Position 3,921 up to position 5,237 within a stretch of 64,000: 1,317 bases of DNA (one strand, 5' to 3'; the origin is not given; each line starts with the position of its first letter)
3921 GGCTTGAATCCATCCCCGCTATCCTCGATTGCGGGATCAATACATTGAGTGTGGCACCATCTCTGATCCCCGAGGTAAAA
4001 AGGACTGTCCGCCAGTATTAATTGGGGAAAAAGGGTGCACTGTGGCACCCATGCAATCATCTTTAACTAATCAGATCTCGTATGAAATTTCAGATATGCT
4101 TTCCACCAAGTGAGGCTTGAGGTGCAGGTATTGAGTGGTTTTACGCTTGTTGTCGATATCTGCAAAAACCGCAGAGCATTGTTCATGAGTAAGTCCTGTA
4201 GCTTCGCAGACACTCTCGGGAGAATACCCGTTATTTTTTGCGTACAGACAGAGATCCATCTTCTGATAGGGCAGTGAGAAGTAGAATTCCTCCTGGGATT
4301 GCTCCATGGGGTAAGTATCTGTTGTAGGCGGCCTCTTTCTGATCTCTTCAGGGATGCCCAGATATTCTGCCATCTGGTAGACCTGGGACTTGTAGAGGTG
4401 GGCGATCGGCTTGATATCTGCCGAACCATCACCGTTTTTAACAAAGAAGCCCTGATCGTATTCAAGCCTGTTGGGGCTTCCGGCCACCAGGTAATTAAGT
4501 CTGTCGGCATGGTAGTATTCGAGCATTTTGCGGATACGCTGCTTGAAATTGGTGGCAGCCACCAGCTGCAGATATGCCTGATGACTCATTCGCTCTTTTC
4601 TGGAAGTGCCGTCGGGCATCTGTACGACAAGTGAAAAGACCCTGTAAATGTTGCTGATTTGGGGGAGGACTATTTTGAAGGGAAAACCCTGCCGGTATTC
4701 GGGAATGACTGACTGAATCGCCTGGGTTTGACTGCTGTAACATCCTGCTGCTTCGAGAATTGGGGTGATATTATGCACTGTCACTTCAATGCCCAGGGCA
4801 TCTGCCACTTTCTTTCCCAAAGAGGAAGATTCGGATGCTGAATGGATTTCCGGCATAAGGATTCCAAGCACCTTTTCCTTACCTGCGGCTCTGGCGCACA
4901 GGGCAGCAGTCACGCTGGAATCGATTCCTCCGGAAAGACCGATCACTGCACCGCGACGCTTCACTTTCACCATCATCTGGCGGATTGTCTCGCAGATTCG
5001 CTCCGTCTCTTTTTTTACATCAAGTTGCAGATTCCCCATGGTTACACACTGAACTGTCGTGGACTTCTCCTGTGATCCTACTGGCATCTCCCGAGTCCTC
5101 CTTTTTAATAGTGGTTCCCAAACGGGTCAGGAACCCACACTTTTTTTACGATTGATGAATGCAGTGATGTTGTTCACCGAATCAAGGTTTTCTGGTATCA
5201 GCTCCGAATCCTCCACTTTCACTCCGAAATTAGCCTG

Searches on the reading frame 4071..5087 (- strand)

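Call 70: search_protein_families(library=pfam, proteins=[window:4071-5087:-], max_evalue=0.01)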
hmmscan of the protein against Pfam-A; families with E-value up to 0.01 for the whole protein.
window:4071-5087:- (338 aa): 5 families
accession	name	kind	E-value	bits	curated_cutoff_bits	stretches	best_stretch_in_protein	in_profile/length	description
PF02540.23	NAD_synthase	-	1.6e-53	181.8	21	2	166-311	91-232/242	NAD synthase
PF03054.22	tRNA_Me_trans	-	6.4e-06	26.4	20.6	1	48-100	4-65/202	tRNA methyl transferase HUP domain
PF00733.27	Asn_synthase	-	0.0011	19.1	21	1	50-108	23-80/354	Asparagine synthase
PF24409.1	wHTH-PRTase_assc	-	0.005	17.3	27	0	280-323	3-47/83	wHTH-PRTase associated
PF03484.21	B5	-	0.0075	16.9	28.6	0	93-133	7-49/67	tRNA synthetase B5 domain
